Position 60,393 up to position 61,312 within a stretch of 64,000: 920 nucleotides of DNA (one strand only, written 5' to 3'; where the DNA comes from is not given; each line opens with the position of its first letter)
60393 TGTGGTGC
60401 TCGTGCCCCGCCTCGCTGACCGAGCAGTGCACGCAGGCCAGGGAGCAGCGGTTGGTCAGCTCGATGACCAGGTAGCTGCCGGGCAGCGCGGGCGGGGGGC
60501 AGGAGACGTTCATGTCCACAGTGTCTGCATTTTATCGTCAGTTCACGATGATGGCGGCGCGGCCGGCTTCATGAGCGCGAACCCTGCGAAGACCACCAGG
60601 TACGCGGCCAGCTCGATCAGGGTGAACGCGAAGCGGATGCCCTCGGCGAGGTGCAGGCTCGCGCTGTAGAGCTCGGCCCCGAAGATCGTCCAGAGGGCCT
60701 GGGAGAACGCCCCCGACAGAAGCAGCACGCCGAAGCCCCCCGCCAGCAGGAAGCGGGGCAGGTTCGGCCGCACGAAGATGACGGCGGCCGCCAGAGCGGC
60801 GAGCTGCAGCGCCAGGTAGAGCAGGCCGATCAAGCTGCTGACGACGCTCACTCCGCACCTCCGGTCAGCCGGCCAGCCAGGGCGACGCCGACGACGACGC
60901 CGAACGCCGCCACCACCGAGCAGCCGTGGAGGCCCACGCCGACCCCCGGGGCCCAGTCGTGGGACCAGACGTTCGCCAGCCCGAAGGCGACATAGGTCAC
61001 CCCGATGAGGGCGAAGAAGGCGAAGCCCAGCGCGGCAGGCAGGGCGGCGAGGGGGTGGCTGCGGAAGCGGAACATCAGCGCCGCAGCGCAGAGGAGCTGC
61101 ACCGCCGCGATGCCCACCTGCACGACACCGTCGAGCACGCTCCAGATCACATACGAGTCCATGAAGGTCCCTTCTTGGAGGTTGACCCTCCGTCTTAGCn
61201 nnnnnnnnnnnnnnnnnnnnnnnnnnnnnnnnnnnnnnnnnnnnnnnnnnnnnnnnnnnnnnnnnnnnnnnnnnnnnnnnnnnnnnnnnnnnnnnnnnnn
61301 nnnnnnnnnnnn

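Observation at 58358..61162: Four-gene operon: two small 3-TM membrane proteins plus tandem radical SAM/SPASM enzymes, the first with a (WDDR)4 tail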

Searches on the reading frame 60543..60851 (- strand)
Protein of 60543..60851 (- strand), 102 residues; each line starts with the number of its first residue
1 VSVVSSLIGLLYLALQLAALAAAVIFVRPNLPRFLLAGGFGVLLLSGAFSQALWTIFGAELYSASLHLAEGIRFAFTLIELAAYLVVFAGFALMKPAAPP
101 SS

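Call 4: search_protein_families(library=pfam, proteins=[window:60543-60851:-], max_evalue=1)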
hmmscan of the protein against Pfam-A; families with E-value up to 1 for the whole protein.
window:60543-60851:- (102 aa): 3 families
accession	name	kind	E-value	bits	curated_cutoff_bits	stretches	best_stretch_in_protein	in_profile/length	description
PF17260.7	DUF5326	-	0.028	15.1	27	1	1-27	30-56/70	Family of unknown function (DUF5326)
PF03083.21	MtN3_slv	-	0.078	13.5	23.7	1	42-86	37-81/87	Sugar efflux transporter for intercellular exchange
PF07429.17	Glyco_transf_56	-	0.12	11.9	25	1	19-69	65-123/358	4-alpha-L-fucosyltransferase glycosyl transferase group 56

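Call 5: search_protein_families(library=ncbifam, proteins=[window:60543-60851:-], max_evalue=1)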
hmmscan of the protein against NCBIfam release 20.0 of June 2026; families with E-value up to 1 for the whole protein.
window:60543-60851:- (102 aa): 1 family
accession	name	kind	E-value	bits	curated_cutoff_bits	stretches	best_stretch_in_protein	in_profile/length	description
NF002754.0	PRK02797.1-3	equivalog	0.059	12.4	639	1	19-78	63-128/359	TDP-N-acetylfucosamine:lipid II N-acetylfucosaminyltransferase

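Call 27: find_homologous_proteins(query=window:60543-60851:-, max_evalue=0.001)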
Query window:60543-60851:- (102 aa): 1 proteins with E <= 0.001 among 93 candidates.
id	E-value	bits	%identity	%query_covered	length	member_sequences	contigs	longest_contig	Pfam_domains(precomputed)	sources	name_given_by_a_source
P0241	8.9e-53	194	100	100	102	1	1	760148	-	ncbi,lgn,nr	ncbi:MAG: hypothetical protein H6739_20560 [Alphaproteobacteria bacterium]|nr:hypothetical protein [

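Call 29: find_encoding_contigs(protein=P0241, flank=10000, max_places=3)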
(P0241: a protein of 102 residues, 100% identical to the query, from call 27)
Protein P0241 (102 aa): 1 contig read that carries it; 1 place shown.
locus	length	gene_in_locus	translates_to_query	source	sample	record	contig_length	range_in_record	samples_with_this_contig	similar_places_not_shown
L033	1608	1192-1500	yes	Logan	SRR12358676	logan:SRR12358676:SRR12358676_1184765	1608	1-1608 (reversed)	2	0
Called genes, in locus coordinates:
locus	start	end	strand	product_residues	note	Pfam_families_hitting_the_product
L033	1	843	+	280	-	?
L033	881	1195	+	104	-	-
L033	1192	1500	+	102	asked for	-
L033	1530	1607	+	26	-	?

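Call 70: search_protein_families(library=padloc, proteins=[window:60543-60851:-], max_evalue=0.01)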
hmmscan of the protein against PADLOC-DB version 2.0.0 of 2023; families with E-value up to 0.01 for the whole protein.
window:60543-60851:- (102 aa): 0 families

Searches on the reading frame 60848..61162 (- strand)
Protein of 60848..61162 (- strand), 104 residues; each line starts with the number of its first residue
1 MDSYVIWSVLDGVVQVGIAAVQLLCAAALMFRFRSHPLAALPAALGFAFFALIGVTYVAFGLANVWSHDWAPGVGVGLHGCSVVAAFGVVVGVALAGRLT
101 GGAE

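Call 4: search_protein_families(library=pfam, proteins=[window:60848-61162:-], max_evalue=1)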
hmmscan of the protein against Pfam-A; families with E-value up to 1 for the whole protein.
window:60848-61162:- (104 aa): 0 families

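Call 5: search_protein_families(library=ncbifam, proteins=[window:60848-61162:-], max_evalue=1)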
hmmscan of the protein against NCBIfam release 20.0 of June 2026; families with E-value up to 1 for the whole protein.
window:60848-61162:- (104 aa): 0 families

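Call 25: find_encoding_contigs(protein=window:60848-61162:-, flank=10000, max_places=3)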
Protein window:60848-61162:- (104 aa): 1 contig read that carries it; 1 place shown.
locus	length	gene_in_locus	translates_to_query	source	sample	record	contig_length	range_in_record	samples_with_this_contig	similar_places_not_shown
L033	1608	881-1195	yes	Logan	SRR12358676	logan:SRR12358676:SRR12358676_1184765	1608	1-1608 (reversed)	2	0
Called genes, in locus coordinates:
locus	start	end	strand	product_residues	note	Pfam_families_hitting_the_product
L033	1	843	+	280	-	?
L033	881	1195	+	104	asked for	-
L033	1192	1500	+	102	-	-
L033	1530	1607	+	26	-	?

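Call 35: search_protein_representatives(protein=window:60848-61162:-)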
Query: 104 residues. Proteins with E-value up to 0.001 (for the whole library): 4; up to 1e-10: 2; up to 1e-30: 1. The best 4 are listed.
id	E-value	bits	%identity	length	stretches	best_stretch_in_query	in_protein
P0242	6.3e-59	213.1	100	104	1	1-104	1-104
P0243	5.5e-16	75.1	41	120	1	5-100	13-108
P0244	3.5e-09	53.2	42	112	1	5-97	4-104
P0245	5.0e-06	43.1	31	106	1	2-98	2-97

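Call 36: find_encoding_contigs(protein=P0243, flank=6000, max_places=3)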
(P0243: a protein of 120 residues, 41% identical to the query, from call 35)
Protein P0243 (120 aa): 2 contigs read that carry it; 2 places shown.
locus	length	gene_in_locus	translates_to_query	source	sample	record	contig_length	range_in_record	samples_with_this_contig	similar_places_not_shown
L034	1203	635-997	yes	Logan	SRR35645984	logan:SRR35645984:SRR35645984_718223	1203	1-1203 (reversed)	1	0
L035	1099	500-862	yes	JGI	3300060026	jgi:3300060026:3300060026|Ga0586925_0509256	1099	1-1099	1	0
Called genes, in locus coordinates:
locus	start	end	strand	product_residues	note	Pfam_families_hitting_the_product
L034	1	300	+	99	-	?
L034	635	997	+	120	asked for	-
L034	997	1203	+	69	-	?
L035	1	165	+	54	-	?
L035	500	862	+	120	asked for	-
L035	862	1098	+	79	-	?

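Call 41: find_encoding_contigs(protein=P0244, flank=8000, max_places=3)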
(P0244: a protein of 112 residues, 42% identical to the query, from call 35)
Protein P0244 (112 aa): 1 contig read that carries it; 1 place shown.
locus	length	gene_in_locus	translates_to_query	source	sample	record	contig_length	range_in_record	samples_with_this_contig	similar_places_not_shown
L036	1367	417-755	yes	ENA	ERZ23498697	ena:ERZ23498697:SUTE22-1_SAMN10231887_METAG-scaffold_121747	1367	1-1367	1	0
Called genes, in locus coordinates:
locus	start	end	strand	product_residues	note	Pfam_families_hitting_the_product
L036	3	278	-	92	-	?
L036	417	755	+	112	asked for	-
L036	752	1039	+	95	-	-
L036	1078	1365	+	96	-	?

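Call 42: find_encoding_contigs(protein=P0245, flank=8000, max_places=3)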
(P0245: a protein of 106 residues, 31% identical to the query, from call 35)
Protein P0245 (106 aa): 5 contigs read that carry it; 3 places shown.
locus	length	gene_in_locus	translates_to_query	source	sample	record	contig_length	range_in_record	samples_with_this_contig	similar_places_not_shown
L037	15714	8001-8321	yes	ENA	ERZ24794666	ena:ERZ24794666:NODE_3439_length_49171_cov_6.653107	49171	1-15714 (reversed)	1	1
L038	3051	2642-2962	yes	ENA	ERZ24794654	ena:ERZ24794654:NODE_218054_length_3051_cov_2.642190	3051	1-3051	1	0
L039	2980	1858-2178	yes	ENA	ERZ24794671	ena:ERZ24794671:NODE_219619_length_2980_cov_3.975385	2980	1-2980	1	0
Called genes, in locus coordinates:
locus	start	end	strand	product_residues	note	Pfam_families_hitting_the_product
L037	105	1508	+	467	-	PF00072:Response_reg, PF00069:Pkinase, PF07714:PK_Tyr_Ser-Thr, PF03109:ABC1 (weak)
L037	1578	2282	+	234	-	-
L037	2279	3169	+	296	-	PF12146:Hydrolase_4 (weak), PF00561:Abhydrolase_1 (weak), PF12697:Abhydrolase_6 (weak)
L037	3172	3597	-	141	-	-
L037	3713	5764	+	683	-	-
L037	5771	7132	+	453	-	PF08486:SpoIID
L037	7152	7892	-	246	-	-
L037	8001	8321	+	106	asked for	-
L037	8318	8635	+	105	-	-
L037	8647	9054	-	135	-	-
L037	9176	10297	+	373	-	PF00988:CPSase_sm_chain, PF00117:GATase, PF07722:Peptidase_C26 (weak)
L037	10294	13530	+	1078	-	PF25596:CPSase_L_D1, PF02222:ATP-grasp (weak), PF02786:CPSase_L_D2, PF02787:CPSase_L_D3, PF25596:CPSase_L_D1, PF02222:ATP-grasp, PF02786:CPSase_L_D2, PF02142:MGS, +4 more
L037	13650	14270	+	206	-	-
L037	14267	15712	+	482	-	?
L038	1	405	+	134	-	?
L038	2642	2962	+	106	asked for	-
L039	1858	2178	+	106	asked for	-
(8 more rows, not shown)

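Call 70: search_protein_families(library=padloc, proteins=[window:60848-61162:-], max_evalue=0.01)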
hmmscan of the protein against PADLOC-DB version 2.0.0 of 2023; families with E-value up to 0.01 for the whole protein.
window:60848-61162:- (104 aa): 0 families
